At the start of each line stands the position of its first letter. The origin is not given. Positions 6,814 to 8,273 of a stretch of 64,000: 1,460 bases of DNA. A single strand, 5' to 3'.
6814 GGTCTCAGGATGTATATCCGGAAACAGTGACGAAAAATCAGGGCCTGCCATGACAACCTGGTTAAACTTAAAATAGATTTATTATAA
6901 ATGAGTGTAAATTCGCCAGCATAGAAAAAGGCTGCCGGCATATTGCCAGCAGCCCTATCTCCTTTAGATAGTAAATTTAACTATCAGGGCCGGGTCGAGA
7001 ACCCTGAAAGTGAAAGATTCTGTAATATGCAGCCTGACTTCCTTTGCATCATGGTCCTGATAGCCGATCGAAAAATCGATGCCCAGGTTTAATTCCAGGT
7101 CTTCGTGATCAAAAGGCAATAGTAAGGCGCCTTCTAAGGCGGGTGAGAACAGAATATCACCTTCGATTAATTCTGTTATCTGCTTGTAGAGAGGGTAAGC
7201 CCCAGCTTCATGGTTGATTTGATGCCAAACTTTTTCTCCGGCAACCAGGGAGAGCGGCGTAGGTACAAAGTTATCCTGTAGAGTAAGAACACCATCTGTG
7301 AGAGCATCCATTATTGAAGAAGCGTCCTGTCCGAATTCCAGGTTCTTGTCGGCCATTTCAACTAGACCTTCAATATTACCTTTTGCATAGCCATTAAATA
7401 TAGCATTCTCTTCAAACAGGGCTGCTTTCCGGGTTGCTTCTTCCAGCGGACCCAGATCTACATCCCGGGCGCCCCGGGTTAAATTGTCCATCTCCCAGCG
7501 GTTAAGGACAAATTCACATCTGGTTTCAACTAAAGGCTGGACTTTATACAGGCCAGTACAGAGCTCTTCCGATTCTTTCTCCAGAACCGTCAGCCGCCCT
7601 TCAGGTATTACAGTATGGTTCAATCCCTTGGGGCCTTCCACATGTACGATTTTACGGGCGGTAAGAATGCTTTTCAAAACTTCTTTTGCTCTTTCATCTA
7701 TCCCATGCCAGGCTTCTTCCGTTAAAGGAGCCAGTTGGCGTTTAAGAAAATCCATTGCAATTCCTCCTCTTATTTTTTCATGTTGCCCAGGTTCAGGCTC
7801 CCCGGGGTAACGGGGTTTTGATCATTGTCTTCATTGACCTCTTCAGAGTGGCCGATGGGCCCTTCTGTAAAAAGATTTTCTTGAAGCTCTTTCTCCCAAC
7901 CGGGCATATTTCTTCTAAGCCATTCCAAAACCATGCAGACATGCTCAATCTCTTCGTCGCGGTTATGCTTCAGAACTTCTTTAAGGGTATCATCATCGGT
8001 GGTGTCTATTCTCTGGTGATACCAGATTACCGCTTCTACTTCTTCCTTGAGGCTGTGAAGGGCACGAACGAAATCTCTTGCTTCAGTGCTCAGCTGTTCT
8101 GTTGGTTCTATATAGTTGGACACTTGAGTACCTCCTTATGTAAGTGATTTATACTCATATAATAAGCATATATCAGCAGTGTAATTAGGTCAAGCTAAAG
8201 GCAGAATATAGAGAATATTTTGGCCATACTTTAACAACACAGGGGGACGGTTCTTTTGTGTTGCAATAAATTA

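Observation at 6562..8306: EncFtn-encapsulin two-gene operon bracketed by ~70-nt direct repeats that each contain a REP-like palindrome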

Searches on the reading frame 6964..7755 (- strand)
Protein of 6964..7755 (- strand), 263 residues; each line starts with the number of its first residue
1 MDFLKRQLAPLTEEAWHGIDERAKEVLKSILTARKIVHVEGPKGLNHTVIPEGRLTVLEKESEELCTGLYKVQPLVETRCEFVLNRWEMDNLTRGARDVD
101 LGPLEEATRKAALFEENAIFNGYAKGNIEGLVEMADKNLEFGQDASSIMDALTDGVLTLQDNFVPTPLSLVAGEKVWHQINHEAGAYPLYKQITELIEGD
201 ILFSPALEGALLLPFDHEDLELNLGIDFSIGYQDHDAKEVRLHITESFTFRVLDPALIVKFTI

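Call 10: search_protein_families(library=pfam, proteins=[window:6964-7755:-], max_evalue=0.01)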
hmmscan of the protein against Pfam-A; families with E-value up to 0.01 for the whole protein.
window:6964-7755:- (263 aa): 1 family
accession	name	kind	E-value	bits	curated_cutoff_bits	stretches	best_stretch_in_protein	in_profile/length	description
PF04454.18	Linocin_M18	-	1.7e-76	257.3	24.3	1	1-249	1-253/253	Encapsulating protein for peroxidase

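Call 12: find_encoding_contigs(protein=window:6964-7755:-, flank=10000, max_places=10)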
Protein window:6964-7755:- (263 aa): 3 contigs read that carry it; 3 places shown.
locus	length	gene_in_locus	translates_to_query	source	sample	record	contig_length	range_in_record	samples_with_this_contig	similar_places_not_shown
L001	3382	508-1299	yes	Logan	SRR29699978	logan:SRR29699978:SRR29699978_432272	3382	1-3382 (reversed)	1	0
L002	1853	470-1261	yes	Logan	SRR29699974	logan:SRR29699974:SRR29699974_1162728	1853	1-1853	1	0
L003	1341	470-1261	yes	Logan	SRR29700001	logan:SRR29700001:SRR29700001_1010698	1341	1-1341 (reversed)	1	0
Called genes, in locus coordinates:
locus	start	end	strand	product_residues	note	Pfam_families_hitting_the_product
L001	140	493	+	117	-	PF22277:EncFtn-like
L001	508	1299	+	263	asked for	PF04454:Linocin_M18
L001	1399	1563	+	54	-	-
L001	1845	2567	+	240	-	PF02517:Rce1-like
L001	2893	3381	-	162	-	?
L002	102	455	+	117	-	PF22277:EncFtn-like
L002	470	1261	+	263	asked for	PF04454:Linocin_M18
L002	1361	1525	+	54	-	-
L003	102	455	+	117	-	PF22277:EncFtn-like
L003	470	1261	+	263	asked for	PF04454:Linocin_M18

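Call 13: find_homologous_proteins(query=window:6964-7755:-, max_evalue=1e-30)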
Query window:6964-7755:- (263 aa): 613 proteins with E <= 1e-30 among 1490 candidates; the best 120 are listed.
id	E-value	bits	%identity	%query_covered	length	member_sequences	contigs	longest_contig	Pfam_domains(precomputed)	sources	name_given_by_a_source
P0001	9.3e-172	587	100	100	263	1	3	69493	PF04454.19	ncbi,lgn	-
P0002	5.8e-154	529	89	100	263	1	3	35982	PF04454.19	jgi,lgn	jgi:uncharacterized linocin/CFP29 family protein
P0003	2.2e-149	514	87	100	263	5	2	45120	PF04454.19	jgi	jgi:uncharacterized linocin/CFP29 family protein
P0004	7.6e-149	512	87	100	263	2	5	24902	PF04454.19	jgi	jgi:uncharacterized linocin/CFP29 family protein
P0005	2.8e-148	510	85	100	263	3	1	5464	PF04454.19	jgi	-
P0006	2.8e-148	510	85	100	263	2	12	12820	PF04454.19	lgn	-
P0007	5.0e-148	509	87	99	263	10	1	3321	PF04454.19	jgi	-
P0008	6.5e-146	502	85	100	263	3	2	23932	PF04454.19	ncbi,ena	-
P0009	8.5e-145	499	84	100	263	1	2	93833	PF04454.19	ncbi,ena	-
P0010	1.2e-144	498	84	100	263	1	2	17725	PF04454.19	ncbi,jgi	-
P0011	5.1e-144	496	82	100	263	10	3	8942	PF04454.19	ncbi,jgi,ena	-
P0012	5.1e-143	493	83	100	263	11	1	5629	PF04454.19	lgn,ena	-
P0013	7.0e-142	489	83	100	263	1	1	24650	PF04454.19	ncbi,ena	-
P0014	7.5e-142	489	82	100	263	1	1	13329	PF04454.19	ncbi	-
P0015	2.0e-141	488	83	100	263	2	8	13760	PF04454.19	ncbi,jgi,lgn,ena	-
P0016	2.1e-120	419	69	100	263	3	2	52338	PF04454.19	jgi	jgi:uncharacterized linocin/CFP29 family protein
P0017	5.5e-120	417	69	100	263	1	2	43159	PF04454.19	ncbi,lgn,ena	-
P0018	1.6e-116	406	68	100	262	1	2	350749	PF04454.19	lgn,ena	-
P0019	1.3e-99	351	60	100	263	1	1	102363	PF04454.19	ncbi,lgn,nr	ncbi:MAG: bacteriocin [Firmicutes bacterium]|nr:bacteriocin [Bacillota bacterium]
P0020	7.2e-99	348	58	100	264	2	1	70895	PF04454.19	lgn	-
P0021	6.7e-98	345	60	100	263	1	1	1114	PF04454.19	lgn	-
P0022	1.2e-97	344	60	100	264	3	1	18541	PF04454.19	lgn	-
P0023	2.0e-97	343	58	100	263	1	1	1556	PF04454.19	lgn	-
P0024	3.2e-97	343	59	100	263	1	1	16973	PF04454.19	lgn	-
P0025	1.4e-96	341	58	100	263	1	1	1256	PF04454.19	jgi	jgi:uncharacterized linocin/CFP29 family protein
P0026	1.4e-96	341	57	100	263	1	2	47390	PF04454.19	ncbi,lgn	-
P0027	2.7e-96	340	58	100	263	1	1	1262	PF04454.19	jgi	jgi:uncharacterized linocin/CFP29 family protein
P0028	4.7e-96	339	57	100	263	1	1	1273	PF04454.19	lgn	-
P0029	2.6e-95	337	57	100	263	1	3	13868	PF04454.19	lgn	-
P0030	8.6e-95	335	58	100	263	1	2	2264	PF04454.19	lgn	-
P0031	8.8e-95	335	58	100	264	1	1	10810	PF04454.19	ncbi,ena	-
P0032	1.2e-94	334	58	100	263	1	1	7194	PF04454.19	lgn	-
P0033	1.5e-94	334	57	100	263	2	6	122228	PF04454.19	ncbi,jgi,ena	-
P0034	1.6e-94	334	57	100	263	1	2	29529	PF04454.19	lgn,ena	-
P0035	3.1e-94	333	57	100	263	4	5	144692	PF04454.19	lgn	-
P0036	7.1e-94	332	57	100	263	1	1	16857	PF04454.19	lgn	-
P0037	1.6e-93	331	55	100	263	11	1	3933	PF04454.19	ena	-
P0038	2.0e-93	330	58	100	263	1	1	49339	PF04454.19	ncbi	-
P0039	2.4e-93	330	58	100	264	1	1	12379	PF04454.19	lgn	-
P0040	2.7e-93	330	58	100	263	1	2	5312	PF04454.19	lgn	-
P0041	3.9e-93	329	58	100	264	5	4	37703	PF04454.19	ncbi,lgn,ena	-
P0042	5.3e-93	329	56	100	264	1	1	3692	PF04454.19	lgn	-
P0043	5.6e-93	329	56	100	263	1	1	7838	PF04454.19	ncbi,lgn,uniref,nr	ncbi:bacteriocin family protein [Alkaliphilus pronyensis]|uniref:Type 1 encapsulin shell protein n=1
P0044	5.7e-93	329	54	100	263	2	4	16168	PF04454.19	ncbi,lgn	-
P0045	1.2e-92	328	57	100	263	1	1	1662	PF04454.19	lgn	-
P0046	1.8e-92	327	57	100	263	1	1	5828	PF04454.19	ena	-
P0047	2.6e-92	327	58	100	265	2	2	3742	PF04454.19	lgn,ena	-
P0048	2.9e-92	327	54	99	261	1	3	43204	PF04454.19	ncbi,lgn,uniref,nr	ncbi:family 1 encapsulin nanocompartment shell protein [Clostridiisalibacter paucivorans]|uniref:fam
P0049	3.8e-92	326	56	100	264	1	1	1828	PF04454.19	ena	-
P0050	4.8e-92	326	58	100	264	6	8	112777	PF04454.19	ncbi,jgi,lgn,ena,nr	ncbi:MAG: Linocin bacteriocin protein [Defluviitaleaceae bacterium]|jgi:uncharacterized linocin/CFP2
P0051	5.7e-92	326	55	99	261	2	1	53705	PF04454.19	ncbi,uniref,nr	ncbi:bacteriocin family protein [Alkaliphilus serpentinus]|uniref:Type 1 encapsulin shell protein n=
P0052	6.6e-92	325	56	100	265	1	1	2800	PF04454.19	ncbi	-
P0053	9.0e-92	325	54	100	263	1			PF04454.19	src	-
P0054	1.7e-91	324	57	100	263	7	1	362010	PF04454.19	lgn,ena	-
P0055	1.9e-91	324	53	100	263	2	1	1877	PF04454.19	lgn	-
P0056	2.2e-91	324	56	99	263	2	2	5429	PF04454.19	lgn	-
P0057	2.8e-91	323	56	100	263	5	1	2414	PF04454.19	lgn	-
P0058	2.8e-91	323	56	100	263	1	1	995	PF04454.19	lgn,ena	-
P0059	3.4e-91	323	53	100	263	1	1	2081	PF04454.19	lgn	-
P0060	7.7e-91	322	55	100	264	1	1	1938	PF04454.19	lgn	-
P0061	9.0e-91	322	55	100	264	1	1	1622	PF04454.19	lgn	-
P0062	9.7e-91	322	58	100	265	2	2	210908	PF04454.19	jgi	jgi:uncharacterized linocin/CFP29 family protein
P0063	1.4e-90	321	56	100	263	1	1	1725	PF04454.19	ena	-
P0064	1.7e-90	321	55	100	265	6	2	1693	PF04454.19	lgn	-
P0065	1.9e-90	321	57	99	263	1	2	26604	PF04454.19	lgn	-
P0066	5.7e-90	319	56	100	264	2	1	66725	PF04454.19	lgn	-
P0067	7.6e-90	319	55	100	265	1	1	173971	PF04454.19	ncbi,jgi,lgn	-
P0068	9.1e-90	318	54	100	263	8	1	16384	PF04454.19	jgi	-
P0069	9.6e-90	318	56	100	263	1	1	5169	PF04454.19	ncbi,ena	-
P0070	1.5e-89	318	54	100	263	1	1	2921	PF04454.19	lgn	-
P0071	1.9e-89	317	56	100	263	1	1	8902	PF04454.19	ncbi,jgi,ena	jgi:uncharacterized linocin/CFP29 family protein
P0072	5.4e-89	316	56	100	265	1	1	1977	PF04454.19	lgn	-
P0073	6.2e-89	316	54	100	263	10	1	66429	PF04454.19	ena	-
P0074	7.6e-89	315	54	98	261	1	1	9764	PF04454.19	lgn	-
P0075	1.6e-88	314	52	100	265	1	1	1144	PF04454.19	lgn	-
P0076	2.7e-88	314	56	100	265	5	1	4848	PF04454.19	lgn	-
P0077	7.3e-88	312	54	100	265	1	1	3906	PF04454.19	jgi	jgi:uncharacterized linocin/CFP29 family protein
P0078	8.7e-88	312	56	99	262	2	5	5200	PF04454.19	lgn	-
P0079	1.4e-87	311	55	100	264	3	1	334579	PF04454.19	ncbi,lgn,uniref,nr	ncbi:family 1 encapsulin nanocompartment shell protein [Tindallia californiensis]|uniref:Type 1 enca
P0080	1.6e-87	311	52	99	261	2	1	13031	PF04454.19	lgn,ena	-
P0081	1.7e-87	311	56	99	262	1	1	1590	PF04454.19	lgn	-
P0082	1.8e-87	311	55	99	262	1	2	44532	PF04454.19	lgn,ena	-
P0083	2.0e-87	311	55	100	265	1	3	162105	PF04454.19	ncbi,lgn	-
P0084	2.3e-87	311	52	100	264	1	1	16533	PF04454.19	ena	-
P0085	2.4e-87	310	56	99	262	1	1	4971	PF04454.19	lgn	-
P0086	2.8e-87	310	53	100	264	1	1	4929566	PF04454.19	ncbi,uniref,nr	ncbi:Linocin_M18 bacteriocin protein [Alkaliphilus metalliredigens QYMF]|uniref:Type 1 encapsulin sh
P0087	2.9e-87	310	54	100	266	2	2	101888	PF04454.19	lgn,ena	-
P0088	4.0e-87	310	54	99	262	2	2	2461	PF04454.19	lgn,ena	-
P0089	6.3e-87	309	55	99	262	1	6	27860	PF04454.19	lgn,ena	-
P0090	8.7e-87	309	55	99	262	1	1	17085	PF04454.19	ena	-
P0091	1.0e-86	308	53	100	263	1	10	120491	PF04454.19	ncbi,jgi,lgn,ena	-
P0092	1.2e-86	308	52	100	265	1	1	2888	PF04454.19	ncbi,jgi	-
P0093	1.3e-86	308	56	99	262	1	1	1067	PF04454.19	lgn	-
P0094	1.5e-86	308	54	100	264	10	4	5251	PF04454.19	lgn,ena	-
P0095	1.6e-86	308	54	99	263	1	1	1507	PF04454.19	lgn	-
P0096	2.2e-86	307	52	100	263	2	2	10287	PF04454.19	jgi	-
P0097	2.2e-86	307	56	99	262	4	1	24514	PF04454.19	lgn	-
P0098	2.3e-86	307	54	99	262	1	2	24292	PF04454.19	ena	-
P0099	2.3e-86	307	54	99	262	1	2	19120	PF04454.19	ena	-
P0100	2.3e-86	307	54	100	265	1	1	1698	PF04454.19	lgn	-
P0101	2.4e-86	307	55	100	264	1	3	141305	PF04454.19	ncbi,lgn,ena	-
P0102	2.6e-86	307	53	100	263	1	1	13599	PF04454.19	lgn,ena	-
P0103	3.1e-86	307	55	100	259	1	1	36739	PF04454.19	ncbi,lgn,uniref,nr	ncbi:family 1 encapsulin nanocompartment shell protein [Anaerobranca gottschalkii]|uniref:Type 1 enc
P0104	3.3e-86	307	53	100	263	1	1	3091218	PF04454.19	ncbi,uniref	ncbi:family 1 encapsulin nanocompartment shell protein [Proteinivorax tanatarense]|uniref:Type 1 enc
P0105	5.0e-86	306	56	99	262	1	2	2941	PF04454.19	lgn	-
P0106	7.4e-86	306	51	100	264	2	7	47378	PF04454.19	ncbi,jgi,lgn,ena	jgi:uncharacterized linocin/CFP29 family protein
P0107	7.9e-86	305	54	100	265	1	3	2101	PF04454.19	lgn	-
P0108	8.4e-86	305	55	98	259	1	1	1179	PF04454.19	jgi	jgi:uncharacterized linocin/CFP29 family protein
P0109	1.8e-85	304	52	100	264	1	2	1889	PF04454.19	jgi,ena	-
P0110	3.0e-85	304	55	99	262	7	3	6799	PF04454.19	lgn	-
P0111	3.2e-85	303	52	100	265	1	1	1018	PF04454.19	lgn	-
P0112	3.8e-85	303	53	99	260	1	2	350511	PF04454.19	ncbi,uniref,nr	ncbi:family 1 encapsulin nanocompartment shell protein [Sporosalibacterium faouarense]|uniref:family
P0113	4.1e-85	303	55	100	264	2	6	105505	PF04454.19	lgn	-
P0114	6.1e-85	303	53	99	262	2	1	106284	PF04454.19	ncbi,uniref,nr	ncbi:bacteriocin [Alkalibaculum sp. M08DMB]|uniref:Type 1 encapsulin shell protein n=2 Tax=Alkalibac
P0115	6.2e-85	303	52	100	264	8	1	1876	PF04454.19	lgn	-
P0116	7.7e-85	302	55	99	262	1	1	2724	PF04454.19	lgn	-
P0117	8.5e-85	302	54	99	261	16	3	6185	PF04454.19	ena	-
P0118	1.0e-84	302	55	99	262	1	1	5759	PF04454.19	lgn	-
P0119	1.2e-84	302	54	100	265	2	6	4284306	PF04454.19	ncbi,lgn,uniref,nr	ncbi:family 1 encapsulin nanocompartment shell protein [Acetobacterium bakii]|uniref:Type 1 encapsul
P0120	1.2e-84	302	55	99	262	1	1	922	PF04454.19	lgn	-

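Call 14: find_encoding_contigs(protein=P0002, flank=6000, max_places=3)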
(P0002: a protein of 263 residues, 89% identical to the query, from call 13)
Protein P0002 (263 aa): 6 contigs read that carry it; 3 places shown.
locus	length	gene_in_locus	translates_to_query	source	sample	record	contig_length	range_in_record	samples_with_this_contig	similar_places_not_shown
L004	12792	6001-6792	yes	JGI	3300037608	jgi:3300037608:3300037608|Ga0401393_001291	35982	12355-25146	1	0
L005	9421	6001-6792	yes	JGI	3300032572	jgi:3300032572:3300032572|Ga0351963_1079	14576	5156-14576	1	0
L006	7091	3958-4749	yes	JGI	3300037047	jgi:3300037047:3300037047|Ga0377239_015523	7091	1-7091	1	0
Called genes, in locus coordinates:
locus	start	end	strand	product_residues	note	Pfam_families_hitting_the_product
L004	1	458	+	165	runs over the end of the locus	-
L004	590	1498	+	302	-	PF00903:Glyoxalase (faint), PF06983:3-dmu-9_3-mt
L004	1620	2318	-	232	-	PF00583:Acetyltransf_1, PF13508:Acetyltransf_7, PF13673:Acetyltransf_10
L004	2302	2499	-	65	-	PF10967:DUF2769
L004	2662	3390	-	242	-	PF01925:TauE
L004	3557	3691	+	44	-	-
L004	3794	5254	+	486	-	PF07992:Pyr_redox_2, PF13738:Pyr_redox_3, PF00070:Pyr_redox, PF02852:Pyr_redox_dim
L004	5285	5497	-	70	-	-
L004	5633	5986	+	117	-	PF22277:EncFtn-like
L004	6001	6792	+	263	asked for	PF04454:Linocin_M18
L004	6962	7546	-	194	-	PF06197:DUF998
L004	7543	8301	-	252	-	PF01797:Y1_Tnp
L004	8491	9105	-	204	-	PF12867:DinB_2 (weak)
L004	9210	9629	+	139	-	PF08818:DUF1801 (weak)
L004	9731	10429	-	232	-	-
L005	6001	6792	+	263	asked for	PF04454:Linocin_M18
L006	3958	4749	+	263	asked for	PF04454:Linocin_M18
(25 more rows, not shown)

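Call 15: find_encoding_contigs(protein=P0003, flank=6000, max_places=3)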
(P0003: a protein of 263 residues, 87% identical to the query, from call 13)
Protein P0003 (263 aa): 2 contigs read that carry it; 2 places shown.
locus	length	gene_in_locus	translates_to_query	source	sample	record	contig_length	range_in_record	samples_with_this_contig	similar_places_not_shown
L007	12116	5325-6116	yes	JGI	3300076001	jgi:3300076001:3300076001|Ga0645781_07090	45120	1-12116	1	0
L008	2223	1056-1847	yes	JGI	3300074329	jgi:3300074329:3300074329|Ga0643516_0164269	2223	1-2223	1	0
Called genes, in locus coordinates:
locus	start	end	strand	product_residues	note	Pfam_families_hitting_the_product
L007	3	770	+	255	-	?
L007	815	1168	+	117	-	PF11964:SpoIIAA-like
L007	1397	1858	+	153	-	PF00582:Usp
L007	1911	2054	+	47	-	-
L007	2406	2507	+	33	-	-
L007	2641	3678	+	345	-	PF00171:Aldedh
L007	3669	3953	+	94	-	PF00171:Aldedh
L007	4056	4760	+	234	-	PF21349:RUBY_RBDX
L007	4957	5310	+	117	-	PF22277:EncFtn-like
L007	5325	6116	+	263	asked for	PF04454:Linocin_M18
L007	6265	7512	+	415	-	PF04055:Radical_SAM, PF13186:SPASM (weak)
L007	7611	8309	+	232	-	PF04191:PEMT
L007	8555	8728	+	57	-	PF07043:DUF1328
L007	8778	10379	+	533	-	PF05552:MS_channel_1st_1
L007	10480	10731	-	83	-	PF19279:YegS_C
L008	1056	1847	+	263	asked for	PF04454:Linocin_M18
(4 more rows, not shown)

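Call 16: find_encoding_contigs(protein=P0009, flank=6000, max_places=3)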
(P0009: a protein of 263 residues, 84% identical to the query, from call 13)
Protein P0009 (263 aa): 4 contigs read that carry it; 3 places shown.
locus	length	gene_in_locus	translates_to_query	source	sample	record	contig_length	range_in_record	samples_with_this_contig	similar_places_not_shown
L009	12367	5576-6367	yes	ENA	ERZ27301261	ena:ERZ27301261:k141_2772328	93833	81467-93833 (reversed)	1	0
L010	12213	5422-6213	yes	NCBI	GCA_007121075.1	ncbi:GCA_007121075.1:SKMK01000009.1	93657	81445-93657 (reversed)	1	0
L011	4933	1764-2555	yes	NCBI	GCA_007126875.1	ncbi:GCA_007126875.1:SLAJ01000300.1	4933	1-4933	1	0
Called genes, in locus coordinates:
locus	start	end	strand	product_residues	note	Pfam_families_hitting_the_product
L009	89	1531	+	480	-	PF00479:G6PD_N, PF02781:G6PD_C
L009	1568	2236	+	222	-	PF04199:Cyclase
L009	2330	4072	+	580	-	PF00342:PGI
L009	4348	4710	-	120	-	PF07992:Pyr_redox_2, PF00070:Pyr_redox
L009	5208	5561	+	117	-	PF22277:EncFtn-like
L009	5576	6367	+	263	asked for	PF04454:Linocin_M18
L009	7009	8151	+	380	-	PF01497:Peripla_BP_2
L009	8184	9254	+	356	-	PF01032:FecCD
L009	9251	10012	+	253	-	PF00005:ABC_tran, PF02463:SMC_N (faint), PF13304:AAA_21 (weak)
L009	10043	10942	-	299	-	PF12911:OppC_N, PF00528:BPD_transp_1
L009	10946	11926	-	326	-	PF19300:BPD_transp_1_N, PF00528:BPD_transp_1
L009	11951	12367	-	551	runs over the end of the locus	PF00496:SBP_bac_5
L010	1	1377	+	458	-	?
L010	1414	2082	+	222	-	PF04199:Cyclase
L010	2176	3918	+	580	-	PF00342:PGI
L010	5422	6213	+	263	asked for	PF04454:Linocin_M18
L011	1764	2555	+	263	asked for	PF04454:Linocin_M18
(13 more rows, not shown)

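Call 24: find_related_loci(query=window:6964-7755:-, collection=metagenome_contigs, flank=8000)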
Query window:6964-7755:- (263 aa) in metagenome_contigs; peptide patterns used: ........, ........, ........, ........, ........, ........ (x = any residue, [..] = any of these).
99 stretches matched a pattern; 17 encode a relative of the query (tblastn E <= 1e-3); 17 distinct loci.
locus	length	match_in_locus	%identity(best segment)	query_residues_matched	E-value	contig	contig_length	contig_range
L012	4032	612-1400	89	1-263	2e-166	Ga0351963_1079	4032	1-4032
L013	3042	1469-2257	88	1-263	5e-168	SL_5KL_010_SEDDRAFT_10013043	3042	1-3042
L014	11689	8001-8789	86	1-263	1e-156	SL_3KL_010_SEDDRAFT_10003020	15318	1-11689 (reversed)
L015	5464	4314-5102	85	1-263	3e-157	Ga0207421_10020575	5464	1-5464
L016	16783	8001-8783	86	1-261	6e-154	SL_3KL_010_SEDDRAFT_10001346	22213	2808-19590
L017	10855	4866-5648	86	1-261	4e-154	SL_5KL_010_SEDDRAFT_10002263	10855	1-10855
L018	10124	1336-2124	84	1-263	2e-152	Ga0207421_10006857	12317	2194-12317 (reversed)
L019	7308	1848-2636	83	1-263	3e-152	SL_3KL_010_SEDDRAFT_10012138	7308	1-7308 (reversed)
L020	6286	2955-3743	83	1-263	9e-153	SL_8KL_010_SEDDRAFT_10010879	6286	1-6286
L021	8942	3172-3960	82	1-263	7e-152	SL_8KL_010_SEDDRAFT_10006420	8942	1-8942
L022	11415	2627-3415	83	1-263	2e-149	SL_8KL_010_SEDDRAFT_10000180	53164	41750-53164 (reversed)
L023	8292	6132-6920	83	1-263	2e-148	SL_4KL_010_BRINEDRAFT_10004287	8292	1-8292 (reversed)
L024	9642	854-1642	83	1-263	2e-148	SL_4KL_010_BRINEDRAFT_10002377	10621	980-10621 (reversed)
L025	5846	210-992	84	1-261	5e-149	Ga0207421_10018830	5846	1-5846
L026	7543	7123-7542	81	1-140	8e-75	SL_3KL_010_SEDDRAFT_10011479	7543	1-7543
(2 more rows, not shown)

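Call 26: search_protein_families(library=ncbifam, proteins=[window:6964-7755:-], max_evalue=0.01)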
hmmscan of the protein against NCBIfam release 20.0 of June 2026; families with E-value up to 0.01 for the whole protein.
window:6964-7755:- (263 aa): 1 family
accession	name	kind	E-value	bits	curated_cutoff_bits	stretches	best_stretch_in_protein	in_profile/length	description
NF041155.2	encap_f1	equivalog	1.1e-75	254.4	100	1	4-261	1-261/261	family 1 encapsulin nanocompartment shell protein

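Call 70: find_related_loci(query=window:6964-7755:-, collection=viral_contigs, flank=6000)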
Query window:6964-7755:- (263 aa) in viral_contigs; peptide patterns used: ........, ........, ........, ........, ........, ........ (x = any residue, [..] = any of these).
3 stretches matched a pattern, but none encodes a relative of the query by tblastn (E <= 1e-3).

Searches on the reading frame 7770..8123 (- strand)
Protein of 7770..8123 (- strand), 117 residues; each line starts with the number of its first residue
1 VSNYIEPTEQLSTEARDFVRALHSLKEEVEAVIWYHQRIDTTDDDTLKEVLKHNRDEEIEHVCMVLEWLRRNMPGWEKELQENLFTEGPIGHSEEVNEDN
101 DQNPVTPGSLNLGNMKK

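Call 10: search_protein_families(library=pfam, proteins=[window:7770-8123:-], max_evalue=0.01)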
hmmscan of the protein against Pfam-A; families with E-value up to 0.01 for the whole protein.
window:7770-8123:- (117 aa): 1 family
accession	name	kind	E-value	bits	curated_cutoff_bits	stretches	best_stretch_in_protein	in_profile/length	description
PF22277.2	EncFtn-like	-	6.2e-38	128.9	27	1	4-87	2-85/85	EncFtn-like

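Call 26: search_protein_families(library=ncbifam, proteins=[window:7770-8123:-], max_evalue=0.01)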
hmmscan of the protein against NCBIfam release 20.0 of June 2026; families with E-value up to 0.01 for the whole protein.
window:7770-8123:- (117 aa): 2 families
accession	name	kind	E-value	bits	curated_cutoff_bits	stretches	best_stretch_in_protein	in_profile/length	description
TIGR04535.1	ferrit_encaps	subfamily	1.3e-42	144.4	125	1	4-116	1-114/114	encapsulin-associated ferritin-like protein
NF058679.1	EncB_fam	subfamily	4.4e-19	68.6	90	1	13-108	17-115/117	encapsulin nanocompartment ferritin-likeEncB family encapsulin nanocompartment ferritin-like cargo protein cargo protein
